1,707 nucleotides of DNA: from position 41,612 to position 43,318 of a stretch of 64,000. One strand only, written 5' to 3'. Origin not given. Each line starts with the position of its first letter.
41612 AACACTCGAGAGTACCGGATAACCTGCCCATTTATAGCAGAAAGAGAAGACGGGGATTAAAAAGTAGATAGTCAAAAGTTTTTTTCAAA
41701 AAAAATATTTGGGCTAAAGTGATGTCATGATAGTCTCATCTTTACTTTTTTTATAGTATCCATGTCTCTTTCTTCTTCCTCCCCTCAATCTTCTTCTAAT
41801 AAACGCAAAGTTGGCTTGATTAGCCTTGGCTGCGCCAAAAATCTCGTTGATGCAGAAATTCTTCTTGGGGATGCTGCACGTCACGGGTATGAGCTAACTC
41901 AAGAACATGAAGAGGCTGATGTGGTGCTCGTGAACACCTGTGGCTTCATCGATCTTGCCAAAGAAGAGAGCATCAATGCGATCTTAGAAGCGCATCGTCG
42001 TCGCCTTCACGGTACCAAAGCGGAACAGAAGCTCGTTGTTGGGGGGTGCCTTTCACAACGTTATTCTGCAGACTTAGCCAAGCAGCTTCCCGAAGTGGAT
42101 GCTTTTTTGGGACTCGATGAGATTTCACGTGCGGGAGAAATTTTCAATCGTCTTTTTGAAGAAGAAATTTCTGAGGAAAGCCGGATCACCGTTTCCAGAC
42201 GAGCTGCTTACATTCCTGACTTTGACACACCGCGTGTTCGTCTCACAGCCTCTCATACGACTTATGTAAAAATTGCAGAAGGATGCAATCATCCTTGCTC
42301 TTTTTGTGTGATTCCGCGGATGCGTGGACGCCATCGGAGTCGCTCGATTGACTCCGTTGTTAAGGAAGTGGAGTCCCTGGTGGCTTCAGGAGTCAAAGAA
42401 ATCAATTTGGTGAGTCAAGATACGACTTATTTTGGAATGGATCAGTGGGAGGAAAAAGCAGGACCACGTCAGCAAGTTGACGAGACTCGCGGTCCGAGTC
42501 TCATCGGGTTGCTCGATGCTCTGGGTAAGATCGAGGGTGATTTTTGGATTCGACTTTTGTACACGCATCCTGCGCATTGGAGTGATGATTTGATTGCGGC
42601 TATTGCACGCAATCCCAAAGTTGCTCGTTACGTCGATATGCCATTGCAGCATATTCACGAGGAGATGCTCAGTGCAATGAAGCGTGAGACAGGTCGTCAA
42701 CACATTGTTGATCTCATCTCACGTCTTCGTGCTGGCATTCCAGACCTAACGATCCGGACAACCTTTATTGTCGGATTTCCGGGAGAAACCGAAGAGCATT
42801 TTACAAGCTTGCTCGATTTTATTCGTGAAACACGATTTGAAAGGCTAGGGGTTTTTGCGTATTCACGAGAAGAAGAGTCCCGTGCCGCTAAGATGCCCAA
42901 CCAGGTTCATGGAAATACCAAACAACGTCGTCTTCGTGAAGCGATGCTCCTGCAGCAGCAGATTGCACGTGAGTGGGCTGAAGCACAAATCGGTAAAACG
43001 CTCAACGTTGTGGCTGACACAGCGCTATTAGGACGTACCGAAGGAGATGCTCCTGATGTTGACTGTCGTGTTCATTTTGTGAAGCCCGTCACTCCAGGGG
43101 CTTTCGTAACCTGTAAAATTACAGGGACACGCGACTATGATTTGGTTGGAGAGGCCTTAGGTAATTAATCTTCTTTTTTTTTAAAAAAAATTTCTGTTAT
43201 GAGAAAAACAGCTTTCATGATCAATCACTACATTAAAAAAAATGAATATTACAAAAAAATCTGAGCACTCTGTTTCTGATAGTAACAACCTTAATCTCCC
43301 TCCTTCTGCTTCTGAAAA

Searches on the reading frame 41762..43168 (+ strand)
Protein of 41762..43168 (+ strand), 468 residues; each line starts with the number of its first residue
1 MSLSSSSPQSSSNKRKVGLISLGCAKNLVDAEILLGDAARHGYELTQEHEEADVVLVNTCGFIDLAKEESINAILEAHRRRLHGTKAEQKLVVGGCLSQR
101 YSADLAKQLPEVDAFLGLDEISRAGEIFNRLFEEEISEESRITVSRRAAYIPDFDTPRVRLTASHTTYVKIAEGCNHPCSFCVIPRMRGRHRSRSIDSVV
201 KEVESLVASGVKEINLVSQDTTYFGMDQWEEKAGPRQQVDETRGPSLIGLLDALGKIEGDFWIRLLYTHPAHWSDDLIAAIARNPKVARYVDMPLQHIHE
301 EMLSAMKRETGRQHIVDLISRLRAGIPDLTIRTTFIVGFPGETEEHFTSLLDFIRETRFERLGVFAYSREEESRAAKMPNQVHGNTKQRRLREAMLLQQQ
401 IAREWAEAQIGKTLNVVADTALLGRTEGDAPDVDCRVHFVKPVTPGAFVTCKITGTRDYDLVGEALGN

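Call 65: search_protein_families(library=pfam, proteins=[window:41762-43168:+], max_evalue=1e-8)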
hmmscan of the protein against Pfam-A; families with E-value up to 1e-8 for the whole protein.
window:41762-43168:+ (468 aa): 3 families
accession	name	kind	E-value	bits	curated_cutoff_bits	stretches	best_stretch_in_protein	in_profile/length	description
PF00919.26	UPF0004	-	2.4e-25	88.9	27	1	16-117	1-98/98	Uncharacterized protein family UPF0004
PF04055.27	Radical_SAM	-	2.3e-22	80.4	29.5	1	170-354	2-166/166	Radical SAM superfamily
PF18693.7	TRAM_2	-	2.3e-13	50.6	27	1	410-465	1-62/63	TRAM domain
